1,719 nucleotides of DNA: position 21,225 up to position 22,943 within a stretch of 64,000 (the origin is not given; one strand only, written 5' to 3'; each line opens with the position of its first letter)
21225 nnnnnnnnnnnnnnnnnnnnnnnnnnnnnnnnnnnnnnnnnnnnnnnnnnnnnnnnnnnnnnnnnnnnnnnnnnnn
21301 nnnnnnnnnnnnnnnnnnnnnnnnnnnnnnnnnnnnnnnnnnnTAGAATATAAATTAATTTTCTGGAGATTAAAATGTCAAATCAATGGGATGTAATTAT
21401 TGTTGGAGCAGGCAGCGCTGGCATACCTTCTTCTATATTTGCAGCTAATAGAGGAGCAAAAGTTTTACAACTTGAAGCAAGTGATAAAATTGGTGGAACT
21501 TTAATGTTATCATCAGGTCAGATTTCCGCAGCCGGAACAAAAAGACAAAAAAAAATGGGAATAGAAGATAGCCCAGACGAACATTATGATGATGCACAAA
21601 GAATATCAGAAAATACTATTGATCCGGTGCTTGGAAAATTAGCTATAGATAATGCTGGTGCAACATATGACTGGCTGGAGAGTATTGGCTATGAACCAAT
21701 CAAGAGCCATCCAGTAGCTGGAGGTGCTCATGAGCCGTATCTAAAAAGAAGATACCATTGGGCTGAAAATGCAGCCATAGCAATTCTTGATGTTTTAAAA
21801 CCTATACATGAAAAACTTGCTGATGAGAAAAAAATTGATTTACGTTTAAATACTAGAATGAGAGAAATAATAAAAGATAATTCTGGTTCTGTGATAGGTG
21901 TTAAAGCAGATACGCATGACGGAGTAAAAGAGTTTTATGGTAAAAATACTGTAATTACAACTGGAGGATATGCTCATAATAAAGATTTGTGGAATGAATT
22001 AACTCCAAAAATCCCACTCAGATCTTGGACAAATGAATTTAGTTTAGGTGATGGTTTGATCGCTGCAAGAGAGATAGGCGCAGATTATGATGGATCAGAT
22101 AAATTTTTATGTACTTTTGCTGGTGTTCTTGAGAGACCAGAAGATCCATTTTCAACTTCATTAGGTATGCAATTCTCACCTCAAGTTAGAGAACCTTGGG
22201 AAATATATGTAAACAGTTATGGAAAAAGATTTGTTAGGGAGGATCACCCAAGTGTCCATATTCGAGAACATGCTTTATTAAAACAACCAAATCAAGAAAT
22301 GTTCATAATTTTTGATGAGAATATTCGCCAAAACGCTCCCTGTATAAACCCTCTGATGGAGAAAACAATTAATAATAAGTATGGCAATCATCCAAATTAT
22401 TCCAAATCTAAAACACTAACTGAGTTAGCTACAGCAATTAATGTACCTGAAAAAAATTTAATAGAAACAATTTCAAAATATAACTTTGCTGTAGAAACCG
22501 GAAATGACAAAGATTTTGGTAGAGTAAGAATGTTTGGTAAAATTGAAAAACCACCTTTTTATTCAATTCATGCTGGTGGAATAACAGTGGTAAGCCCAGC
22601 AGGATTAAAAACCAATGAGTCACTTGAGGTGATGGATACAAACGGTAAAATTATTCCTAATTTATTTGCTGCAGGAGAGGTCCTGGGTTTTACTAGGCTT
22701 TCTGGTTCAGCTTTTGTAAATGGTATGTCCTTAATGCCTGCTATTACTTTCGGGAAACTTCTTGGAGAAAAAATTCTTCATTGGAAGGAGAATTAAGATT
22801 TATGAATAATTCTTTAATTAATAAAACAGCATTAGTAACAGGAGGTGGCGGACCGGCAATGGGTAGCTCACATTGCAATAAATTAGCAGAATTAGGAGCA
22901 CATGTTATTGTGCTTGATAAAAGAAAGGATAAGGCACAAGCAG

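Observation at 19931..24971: Tandem triplication of a FAD_binding_2 flavoprotein dehydrogenase with an SDR inserted between copies two and three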

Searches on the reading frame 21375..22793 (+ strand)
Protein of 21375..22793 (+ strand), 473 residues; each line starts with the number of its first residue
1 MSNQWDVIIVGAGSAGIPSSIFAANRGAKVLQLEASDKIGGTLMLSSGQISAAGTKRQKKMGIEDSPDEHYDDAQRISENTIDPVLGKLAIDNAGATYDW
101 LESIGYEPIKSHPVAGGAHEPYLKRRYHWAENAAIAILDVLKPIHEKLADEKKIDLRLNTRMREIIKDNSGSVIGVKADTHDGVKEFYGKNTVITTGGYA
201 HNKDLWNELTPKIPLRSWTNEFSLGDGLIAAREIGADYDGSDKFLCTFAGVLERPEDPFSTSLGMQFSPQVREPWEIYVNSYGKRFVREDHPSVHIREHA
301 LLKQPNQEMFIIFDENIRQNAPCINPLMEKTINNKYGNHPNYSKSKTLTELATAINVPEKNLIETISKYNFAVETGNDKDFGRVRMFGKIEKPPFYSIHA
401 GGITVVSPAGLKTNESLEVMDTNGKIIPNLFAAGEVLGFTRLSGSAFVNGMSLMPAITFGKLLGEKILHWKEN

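Call 3: search_protein_families(library=pfam, proteins=[window:21375-22793:+], max_evalue=0.01)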
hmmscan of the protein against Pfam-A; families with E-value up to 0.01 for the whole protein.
window:21375-22793:+ (473 aa): 9 families
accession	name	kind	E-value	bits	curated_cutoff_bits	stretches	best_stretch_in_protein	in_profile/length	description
PF00890.30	FAD_binding_2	-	1.3e-41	143.7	20.4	1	6-440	1-407/414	FAD binding domain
PF03486.20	HI0933_like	-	3.1e-10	40.3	50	1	6-46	2-42/244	HI0933-like protein Rossmann domain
PF12831.13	FAD_oxidored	-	1.1e-09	38.6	27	1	6-192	1-140/416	FAD dependent oxidoreductase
PF01266.30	DAO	-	2.8e-08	34.1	27.9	1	6-205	1-208/353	FAD dependent oxidoreductase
PF07992.20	Pyr_redox_2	-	4e-08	33.5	26.1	1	6-97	2-84/291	Pyridine nucleotide-disulphide oxidoreductase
PF01134.28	GIDA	-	1.4e-06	28.1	22.1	1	6-40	1-36/391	Glucose inhibited division protein A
PF00070.33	Pyr_redox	-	4e-05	24.5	22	0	7-62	2-54/82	Pyridine nucleotide-disulphide oxidoreductase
PF01946.23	Thi4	-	0.001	18.8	26.2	1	5-45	18-59/235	Thi4 family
PF13450.12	NAD_binding_8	-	0.0053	17.4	21.9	0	9-42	1-34/68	NAD(P)-binding Rossmann-like domain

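Call 4: search_protein_families(library=ncbifam, proteins=[window:21375-22793:+], max_evalue=0.01)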
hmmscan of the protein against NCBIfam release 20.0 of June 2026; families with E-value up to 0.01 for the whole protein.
window:21375-22793:+ (473 aa): 69 families (the best 25 are shown)
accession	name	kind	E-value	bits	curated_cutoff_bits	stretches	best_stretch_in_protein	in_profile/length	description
TIGR01813.1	flavo_cyto_c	subfamily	2.5e-67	227.5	285.45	1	6-464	1-443/444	flavocytochrome c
NF005064.0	PRK06481.1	equivalog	3.9e-58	197.4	542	1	1-466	58-498/506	flavocytochrome c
NF053717.1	VnlPnlRedVprA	equivalog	1.9e-40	139.1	600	1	3-435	5-444/481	vinyl phenol reductase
NF009477.0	PRK12843.1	equivalog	8.9e-40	136.7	758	2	150-462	232-563/578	FAD-dependent oxidoreductase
NF004789.0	PRK06134.1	subfamily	4.9e-39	134.4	747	2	148-467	226-567/581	FAD-dependent oxidoreductase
NF005510.0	PRK07121.1-3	subfamily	5.2e-39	134.3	481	2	152-466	193-485/492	FAD-binding protein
NF009478.0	PRK12844.1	equivalog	9.1e-39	133.2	789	2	146-461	217-542/559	3-ketosteroid-delta-1-dehydrogenase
NF006130.0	PRK08274.1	equivalog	2.3e-38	132.2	369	1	2-466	3-457/467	FAD-dependent tricarballylate dehydrogenase TcuA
NF005882.1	PRK07843.1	equivalog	3.7e-35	121.4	788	2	152-464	215-544/547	3-oxosteroid 1-dehydrogenase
NF009473.0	PRK12835.1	subfamily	2.2e-34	118.9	837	2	151-462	225-561/585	FAD-binding protein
NF005511.0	PRK07121.1-4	equivalog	5.4e-33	114.2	466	2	192-465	271-537/553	FAD-binding protein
NF009476.0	PRK12839.1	equivalog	2.2e-32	112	940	2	147-467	222-564/572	FAD-dependent oxidoreductase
NF005508.0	PRK07121.1-1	equivalog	2.7e-32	112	537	2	146-464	183-487/497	FAD-binding protein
NF005512.0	PRK07121.1-5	subfamily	3.3e-30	105.1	812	2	140-464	184-483/489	FAD-binding protein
NF053676.1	4oxCHCAChcC1Cy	equivalog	8.6e-28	97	1000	2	151-467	199-526/528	4-oxocyclohexanecarboxylate 2-dehydrogenase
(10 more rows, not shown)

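Call 7: search_solved_structures(query=window:21375-22793:+, max_evalue=0.00001, show_alignments=1)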
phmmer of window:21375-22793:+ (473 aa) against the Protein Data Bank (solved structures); distinct sequences matched with E-value up to 0.00001: 29.
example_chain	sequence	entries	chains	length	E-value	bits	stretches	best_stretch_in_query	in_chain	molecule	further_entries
1lj1_A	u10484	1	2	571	3.7e-47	164.4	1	5-469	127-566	flavocytochrome c3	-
1kss_A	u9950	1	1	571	4e-47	164.3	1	5-469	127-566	flavocytochrome c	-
1ksu_A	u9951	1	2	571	5.3e-47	163.9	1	5-469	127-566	flavocytochrome c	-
1jrx_A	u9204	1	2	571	5.8e-47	163.8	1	5-469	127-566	FLAVOCYTOCHROME C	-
1m64_A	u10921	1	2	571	6.5e-47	163.6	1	5-469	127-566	flavocytochrome c3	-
1jrz_A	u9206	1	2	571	8.2e-47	163.3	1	5-469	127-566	FLAVOCYTOCHROME C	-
1jry_A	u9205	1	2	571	9.3e-47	163.1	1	5-469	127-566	FLAVOCYTOCHROME C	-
2b7r_A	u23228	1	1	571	9.9e-47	163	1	5-469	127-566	Fumarate reductase flavoprotein subunit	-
1qjd_A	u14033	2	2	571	1e-46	163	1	5-469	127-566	FLAVOCYTOCHROME C3 | Fumarate reductase flavoprotein subunit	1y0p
1p2e_A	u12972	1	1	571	1e-46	163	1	5-469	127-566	flavocytochrome c3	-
1p2h_A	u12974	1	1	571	1e-46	163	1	5-469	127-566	flavocytochrome c3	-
1e39_A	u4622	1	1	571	1.1e-46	162.9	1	5-469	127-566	FUMARATE REDUCTASE FLAVOPROTEIN SUBUNIT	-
1qo8_A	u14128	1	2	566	1.5e-46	162.4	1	5-466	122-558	FLAVOCYTOCHROME C3 FUMARATE REDUCTASE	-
1q9i_A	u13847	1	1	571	1.8e-46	162.2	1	5-469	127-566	flavocytochrome c3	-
2b7s_A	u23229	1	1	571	3e-46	161.4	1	5-469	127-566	Fumarate reductase flavoprotein subunit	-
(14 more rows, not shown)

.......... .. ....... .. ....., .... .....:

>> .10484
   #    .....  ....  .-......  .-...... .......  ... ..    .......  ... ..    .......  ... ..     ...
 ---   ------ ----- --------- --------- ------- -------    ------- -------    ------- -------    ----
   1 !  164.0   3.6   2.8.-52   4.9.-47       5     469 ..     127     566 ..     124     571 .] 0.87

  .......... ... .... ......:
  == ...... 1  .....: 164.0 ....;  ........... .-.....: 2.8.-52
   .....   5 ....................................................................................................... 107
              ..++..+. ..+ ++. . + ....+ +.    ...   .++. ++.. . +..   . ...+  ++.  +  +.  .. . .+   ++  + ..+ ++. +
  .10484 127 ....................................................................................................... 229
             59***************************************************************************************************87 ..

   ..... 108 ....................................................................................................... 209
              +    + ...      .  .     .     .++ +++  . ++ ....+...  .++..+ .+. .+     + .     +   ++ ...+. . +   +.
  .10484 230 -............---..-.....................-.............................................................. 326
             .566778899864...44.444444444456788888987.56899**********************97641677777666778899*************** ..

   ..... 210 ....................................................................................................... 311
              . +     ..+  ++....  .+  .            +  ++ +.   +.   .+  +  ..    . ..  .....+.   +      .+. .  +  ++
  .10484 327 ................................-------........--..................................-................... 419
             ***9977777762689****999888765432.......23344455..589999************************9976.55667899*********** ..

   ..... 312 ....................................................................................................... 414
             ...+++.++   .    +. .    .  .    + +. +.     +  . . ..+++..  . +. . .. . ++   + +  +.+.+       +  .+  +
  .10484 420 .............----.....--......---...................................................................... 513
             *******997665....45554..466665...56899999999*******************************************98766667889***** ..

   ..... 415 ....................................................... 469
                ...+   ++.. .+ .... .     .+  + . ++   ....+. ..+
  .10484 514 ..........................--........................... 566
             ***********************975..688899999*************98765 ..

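Call 9: find_encoding_contigs(protein=window:21375-22793:+, flank=10000, max_places=6)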
Protein window:21375-22793:+ (473 aa): no gene with exactly this product is on record in the collection.

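Call 10: find_homologous_proteins(query=window:21375-22793:+, max_evalue=1e-10)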
Query window:21375-22793:+ (473 aa): 1152 proteins with E <= 1e-10 among 8000 candidates; the best 120 are listed.
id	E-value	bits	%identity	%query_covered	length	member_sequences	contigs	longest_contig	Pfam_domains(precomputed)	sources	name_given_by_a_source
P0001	0.0e+0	1085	100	100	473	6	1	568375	PF01266.31,PF00890.31,PF07992.21,PF03486.21,PF01134.29,PF12831.14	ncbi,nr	ncbi:MAG: hypothetical protein CMM49_09495 [Rhodospirillaceae bacterium]|nr:hypothetical protein [Rh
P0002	6.1e-271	917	84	100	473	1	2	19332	PF01266.31,PF00890.31,PF07992.21,PF00070.34,PF03486.21,PF01134.29,PF12831.14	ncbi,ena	-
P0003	1.3e-267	906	82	100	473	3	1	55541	PF01266.31,PF00890.31,PF07992.21,PF03486.21,PF01134.29,PF12831.14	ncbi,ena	-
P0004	5.1e-267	904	83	100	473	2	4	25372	PF01266.31,PF00890.31,PF07992.21,PF03486.21,PF01134.29,PF12831.14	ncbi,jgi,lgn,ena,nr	ncbi:MAG: hypothetical protein CMM18_01575 [Rhodospirillaceae bacterium]|nr:hypothetical protein [Rh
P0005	4.8e-231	786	72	99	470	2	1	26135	PF01946.24,PF01266.31,PF00890.31,PF07992.21,PF03486.21,PF01134.29,PF12831.14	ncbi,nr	ncbi:FAD-dependent oxidoreductase [Alphaproteobacteria bacterium]|nr:FAD-dependent oxidoreductase [A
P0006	1.1e-229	781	71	99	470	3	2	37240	PF01266.31,PF00890.31,PF07992.21,PF03486.21,PF01134.29,PF12831.14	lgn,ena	-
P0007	2.1e-218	744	69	100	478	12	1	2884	PF01266.31,PF00890.31,PF07992.21,PF03486.21,PF01134.29,PF12831.14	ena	-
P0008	6.3e-215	733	67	100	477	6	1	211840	PF01266.31,PF00890.31,PF07992.21,PF03486.21,PF01494.26,PF12831.14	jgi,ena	jgi:fumarate reductase flavoprotein subunit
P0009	4.4e-213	726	67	100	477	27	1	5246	PF01266.31,PF00890.31,PF07992.21,PF03486.21,PF01134.29,PF12831.14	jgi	jgi:fumarate reductase flavoprotein subunit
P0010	2.4e-212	724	67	99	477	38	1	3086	PF01266.31,PF13450.13,PF00890.31,PF07992.21,PF03486.21,PF01494.26,PF12831.14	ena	-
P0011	2.0e-206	704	66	100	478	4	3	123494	PF01266.31,PF00890.31,PF07992.21,PF03486.21,PF12831.14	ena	-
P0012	2.1e-197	675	64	100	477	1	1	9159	PF01266.31,PF00890.31,PF07992.21,PF03486.21,PF01134.29,PF12831.14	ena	-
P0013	5.3e-183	627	59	100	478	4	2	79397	PF01946.24,PF01266.31,PF13450.13,PF00890.31,PF07992.21,PF03486.21,PF01134.29,PF12831.14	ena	-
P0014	1.8e-179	616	58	99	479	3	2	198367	PF01946.24,PF01266.31,PF13450.13,PF00890.31,PF07992.21,PF03486.21,PF01134.29,PF01494.26,PF12831.14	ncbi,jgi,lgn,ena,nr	ncbi:MAG: FAD-dependent oxidoreductase [Alphaproteobacteria bacterium]|nr:FAD-dependent oxidoreducta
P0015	2.4e-177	609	58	100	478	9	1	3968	PF01266.31,PF00890.31,PF07992.21,PF03486.21,PF12831.14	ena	-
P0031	5.2e-168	578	56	100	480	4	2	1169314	PF01946.24,PF01266.31,PF13450.13,PF00890.31,PF07992.21,PF03486.21,PF01134.29,PF12831.14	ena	-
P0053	6.3e-165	568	54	99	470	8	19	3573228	PF01266.31,PF00890.31,PF03486.21,PF12831.14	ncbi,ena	-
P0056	1.3e-164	567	54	99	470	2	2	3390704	PF01266.31,PF00890.31,PF07992.21,PF03486.21,PF12831.14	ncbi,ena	-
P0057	1.4e-164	566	53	100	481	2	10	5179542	PF01946.24,PF01266.31,PF13450.13,PF00890.31,PF07992.21,PF03486.21,PF12831.14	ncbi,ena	-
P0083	1.3e-162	560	54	99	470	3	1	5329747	PF01266.31,PF00890.31,PF03486.21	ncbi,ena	-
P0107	5.9e-161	555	52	100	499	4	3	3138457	PF01266.31,PF13450.13,PF00890.31,PF07992.21,PF03486.21,PF01134.29,PF12831.14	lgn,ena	-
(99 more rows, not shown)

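Call 11: find_encoding_contigs(protein=P0053, flank=10000, max_places=3)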
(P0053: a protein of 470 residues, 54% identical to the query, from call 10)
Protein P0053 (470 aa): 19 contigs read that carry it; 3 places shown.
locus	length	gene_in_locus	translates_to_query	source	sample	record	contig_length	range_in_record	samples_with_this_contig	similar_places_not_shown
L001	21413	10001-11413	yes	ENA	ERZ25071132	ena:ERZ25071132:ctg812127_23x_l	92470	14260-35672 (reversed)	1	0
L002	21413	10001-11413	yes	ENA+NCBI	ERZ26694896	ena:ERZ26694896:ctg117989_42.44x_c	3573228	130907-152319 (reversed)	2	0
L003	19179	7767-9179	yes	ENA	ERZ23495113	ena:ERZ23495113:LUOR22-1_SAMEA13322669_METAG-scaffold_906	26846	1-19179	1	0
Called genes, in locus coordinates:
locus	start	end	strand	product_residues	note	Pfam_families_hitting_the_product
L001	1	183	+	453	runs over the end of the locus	PF03972:MmgE_PrpD_N, PF19305:MmgE_PrpD_C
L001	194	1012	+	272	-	PF00561:Abhydrolase_1, PF00975:Thioesterase (weak), PF12146:Hydrolase_4, PF12697:Abhydrolase_6, PF03096:Ndr (weak)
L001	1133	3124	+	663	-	PF02776:TPP_enzyme_N, PF00205:TPP_enzyme_M, PF02775:TPP_enzyme_C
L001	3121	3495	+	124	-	PF13442:Cytochrome_CBB3, PF00034:Cytochrom_C (faint)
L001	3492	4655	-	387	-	PF00890:FAD_binding_2 (weak), PF01266:DAO (weak), PF01494:FAD_binding_3, PF04820:Trp_halogenase (faint), PF07992:Pyr_redox_2 (faint), PF13450:NAD_binding_8 (weak)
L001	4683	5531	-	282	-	PF00561:Abhydrolase_1, PF12697:Abhydrolase_6, PF12146:Hydrolase_4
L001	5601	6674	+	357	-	PF00903:Glyoxalase (weak)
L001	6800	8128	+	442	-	PF03137:OATP (faint), PF07690:MFS_1, PF13347:MFS_2 (faint), PF00083:Sugar_tr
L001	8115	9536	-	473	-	PF00171:Aldedh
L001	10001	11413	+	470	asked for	PF00890:FAD_binding_2, PF01266:DAO (weak), PF03486:HI0933_like (faint), PF12831:FAD_oxidored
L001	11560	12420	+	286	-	PF04909:Amidohydro_2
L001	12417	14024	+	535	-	PF00501:AMP-binding, PF13193:AMP-binding_C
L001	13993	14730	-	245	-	PF09339:HTH_IclR, PF01614:IclR_C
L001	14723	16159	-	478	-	PF03092:BT1 (weak), PF07690:MFS_1, PF13347:MFS_2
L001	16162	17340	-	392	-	PF00296:Bac_luciferase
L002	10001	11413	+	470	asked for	PF00890:FAD_binding_2, PF01266:DAO (weak), PF03486:HI0933_like (faint), PF12831:FAD_oxidored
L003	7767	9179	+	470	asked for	PF00890:FAD_binding_2, PF01266:DAO (weak), PF03486:HI0933_like (faint), PF12831:FAD_oxidored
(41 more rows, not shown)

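Call 12: find_encoding_contigs(protein=P0057, flank=10000, max_places=3)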
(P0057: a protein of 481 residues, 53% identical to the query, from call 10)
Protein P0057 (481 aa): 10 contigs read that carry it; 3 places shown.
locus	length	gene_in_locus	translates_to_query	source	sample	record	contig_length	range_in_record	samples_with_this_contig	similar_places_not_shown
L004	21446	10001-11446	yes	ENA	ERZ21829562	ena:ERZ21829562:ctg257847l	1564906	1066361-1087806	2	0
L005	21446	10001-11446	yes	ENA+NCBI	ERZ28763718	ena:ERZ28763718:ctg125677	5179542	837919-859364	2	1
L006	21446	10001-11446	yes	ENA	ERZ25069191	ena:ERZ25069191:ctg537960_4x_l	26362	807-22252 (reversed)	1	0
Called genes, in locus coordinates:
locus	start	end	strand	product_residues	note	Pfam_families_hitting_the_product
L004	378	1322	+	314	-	PF05598:DUF772, PF01609:DDE_Tnp_1 (weak)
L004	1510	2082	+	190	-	PF13751:DDE_Tnp_1_6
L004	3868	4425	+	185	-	-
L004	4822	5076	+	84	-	-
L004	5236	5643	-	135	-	PF07366:SnoaL, PF12680:SnoaL_2, PF14534:DUF4440 (weak)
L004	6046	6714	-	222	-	-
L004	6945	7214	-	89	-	PF05402:PqqD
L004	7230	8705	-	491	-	-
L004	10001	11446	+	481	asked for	PF00890:FAD_binding_2, PF01266:DAO, PF01946:Thi4 (faint), PF03486:HI0933_like (weak), PF07992:Pyr_redox_2, PF12831:FAD_oxidored, PF13450:NAD_binding_8 (weak)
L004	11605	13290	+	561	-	PF00561:Abhydrolase_1, PF00975:Thioesterase (faint), PF12146:Hydrolase_4 (faint), PF12697:Abhydrolase_6, PF00561:Abhydrolase_1, PF12697:Abhydrolase_6 (weak)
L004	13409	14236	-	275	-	PF06314:ADC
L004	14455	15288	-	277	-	PF00561:Abhydrolase_1, PF12146:Hydrolase_4, PF12697:Abhydrolase_6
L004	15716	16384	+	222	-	PF03737:RraA-like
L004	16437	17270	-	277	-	PF00561:Abhydrolase_1, PF12146:Hydrolase_4, PF12697:Abhydrolase_6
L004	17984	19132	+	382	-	PF01209:Ubie_methyltran (weak), PF05175:MTS, PF13489:Methyltransf_23 (weak), PF08241:Methyltransf_11, PF08242:Methyltransf_12, PF13649:Methyltransf_25, PF13847:Methyltransf_31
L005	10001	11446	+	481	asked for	PF00890:FAD_binding_2, PF01266:DAO, PF01946:Thi4 (faint), PF03486:HI0933_like (weak), PF07992:Pyr_redox_2, PF12831:FAD_oxidored, PF13450:NAD_binding_8 (weak)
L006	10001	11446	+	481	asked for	PF00890:FAD_binding_2, PF01266:DAO, PF01946:Thi4 (faint), PF03486:HI0933_like (weak), PF07992:Pyr_redox_2, PF12831:FAD_oxidored, PF13450:NAD_binding_8 (weak)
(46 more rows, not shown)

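Call 13: find_encoding_contigs(protein=P0008, flank=10000, max_places=3)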
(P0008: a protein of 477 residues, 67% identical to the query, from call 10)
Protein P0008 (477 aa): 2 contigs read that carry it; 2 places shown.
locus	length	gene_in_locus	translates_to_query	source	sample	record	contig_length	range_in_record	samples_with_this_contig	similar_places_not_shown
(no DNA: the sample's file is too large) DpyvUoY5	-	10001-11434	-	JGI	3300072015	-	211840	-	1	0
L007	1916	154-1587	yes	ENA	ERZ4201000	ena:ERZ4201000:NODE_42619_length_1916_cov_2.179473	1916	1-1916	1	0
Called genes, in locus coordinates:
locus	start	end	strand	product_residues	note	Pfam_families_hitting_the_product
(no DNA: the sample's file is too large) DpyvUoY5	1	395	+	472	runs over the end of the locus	PF01554:MatE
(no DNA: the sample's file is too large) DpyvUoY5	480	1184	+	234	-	PF00072:Response_reg, PF00486:Trans_reg_C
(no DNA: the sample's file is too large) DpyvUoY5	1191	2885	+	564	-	PF13755:Sensor_TM1, PF13756:Stimulus_sens_1, PF00672:HAMP, PF00512:HisKA, PF02518:HATPase_c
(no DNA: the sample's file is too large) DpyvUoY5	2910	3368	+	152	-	PF07475:Hpr_kinase_C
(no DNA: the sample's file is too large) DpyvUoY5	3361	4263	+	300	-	PF03668:RapZ-like_N, PF22740:PapZ_C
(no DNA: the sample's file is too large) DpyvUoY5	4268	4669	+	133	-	PF03610:EIIA-man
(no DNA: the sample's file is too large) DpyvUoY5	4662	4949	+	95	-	PF00381:PTS-HPr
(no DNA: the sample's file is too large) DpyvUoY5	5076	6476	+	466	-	PF05221:AdoHcyase, PF00670:AdoHcyase_NAD, PF02826:2-Hacid_dh_C (weak), PF07991:KARI_N (weak)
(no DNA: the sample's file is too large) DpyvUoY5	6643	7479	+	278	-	PF01618:MotA_ExbB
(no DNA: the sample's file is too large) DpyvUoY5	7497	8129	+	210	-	PF13677:MotB_plug, PF00691:OmpA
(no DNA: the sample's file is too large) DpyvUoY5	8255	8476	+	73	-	-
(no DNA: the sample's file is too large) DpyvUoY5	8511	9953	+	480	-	PF00890:FAD_binding_2, PF01266:DAO, PF03486:HI0933_like (faint), PF07992:Pyr_redox_2 (weak), PF12831:FAD_oxidored (weak), PF13450:NAD_binding_8 (weak)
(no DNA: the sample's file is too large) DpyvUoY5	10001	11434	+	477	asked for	PF00890:FAD_binding_2, PF01266:DAO, PF01494:FAD_binding_3 (weak), PF03486:HI0933_like (weak), PF07992:Pyr_redox_2 (weak), PF12831:FAD_oxidored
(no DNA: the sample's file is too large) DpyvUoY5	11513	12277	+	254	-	PF00106:adh_short, PF08659:KR, PF23441:SDR, PF13561:adh_short_C2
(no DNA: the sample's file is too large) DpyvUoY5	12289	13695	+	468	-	PF00070:Pyr_redox (faint), PF00890:FAD_binding_2, PF01134:GIDA (faint), PF01266:DAO, PF03486:HI0933_like (weak), PF07992:Pyr_redox_2, PF12831:FAD_oxidored (weak), PF13450:NAD_binding_8 (weak), +1 more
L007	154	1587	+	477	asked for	PF00890:FAD_binding_2, PF01266:DAO, PF01494:FAD_binding_3 (weak), PF03486:HI0933_like (weak), PF07992:Pyr_redox_2 (weak), PF12831:FAD_oxidored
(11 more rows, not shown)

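Call 31: find_encoding_contigs(protein=P0014, flank=10000, max_places=1)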
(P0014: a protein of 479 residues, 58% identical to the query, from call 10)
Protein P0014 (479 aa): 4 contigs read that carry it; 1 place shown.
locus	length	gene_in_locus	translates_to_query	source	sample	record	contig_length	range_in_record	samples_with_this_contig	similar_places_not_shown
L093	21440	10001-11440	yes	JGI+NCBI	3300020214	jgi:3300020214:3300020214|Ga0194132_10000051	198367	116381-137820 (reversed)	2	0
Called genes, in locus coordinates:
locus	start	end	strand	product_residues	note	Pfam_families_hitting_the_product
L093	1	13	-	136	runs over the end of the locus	PF03610:EIIA-man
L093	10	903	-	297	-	PF03668:RapZ-like_N, PF22740:PapZ_C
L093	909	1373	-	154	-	PF07475:Hpr_kinase_C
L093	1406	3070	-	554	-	PF13755:Sensor_TM1, PF13756:Stimulus_sens_1, PF00672:HAMP, PF00512:HisKA, PF02518:HATPase_c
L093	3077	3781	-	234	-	PF00072:Response_reg, PF00486:Trans_reg_C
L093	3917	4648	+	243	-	PF01243:PNPOx_N, PF13883:CREG_beta-barrel, PF10615:DUF2470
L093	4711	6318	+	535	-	PF01293:PEPCK_ATP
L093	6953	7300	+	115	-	PF01618:MotA_ExbB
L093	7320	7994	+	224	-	PF13677:MotB_plug, PF00691:OmpA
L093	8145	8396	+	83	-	-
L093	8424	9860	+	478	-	PF00070:Pyr_redox (faint), PF00890:FAD_binding_2, PF01134:GIDA (faint), PF01266:DAO, PF03486:HI0933_like (weak), PF07992:Pyr_redox_2, PF12831:FAD_oxidored, PF13450:NAD_binding_8 (weak)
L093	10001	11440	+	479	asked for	PF00890:FAD_binding_2, PF01134:GIDA (faint), PF01266:DAO, PF01494:FAD_binding_3 (weak), PF01946:Thi4 (weak), PF03486:HI0933_like (faint), PF07992:Pyr_redox_2 (weak), PF12831:FAD_oxidored, +1 more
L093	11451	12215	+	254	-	PF00106:adh_short, PF08659:KR, PF23441:SDR, PF13561:adh_short_C2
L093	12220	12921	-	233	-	PF05401:NodS (faint), PF13489:Methyltransf_23, PF08241:Methyltransf_11, PF08242:Methyltransf_12, PF13649:Methyltransf_25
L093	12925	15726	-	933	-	PF02739:5_3_exonuc_N, PF01367:5_3_exonuc, PF00476:DNA_pol_A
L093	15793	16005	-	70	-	PF10276:zf-CHCC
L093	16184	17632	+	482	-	PF02386:TrkH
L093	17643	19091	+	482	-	PF02386:TrkH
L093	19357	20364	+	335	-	PF02445:NadA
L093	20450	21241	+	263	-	PF02749:QRPTase_N, PF01729:QRPTase_C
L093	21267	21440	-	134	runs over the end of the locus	PF01850:PIN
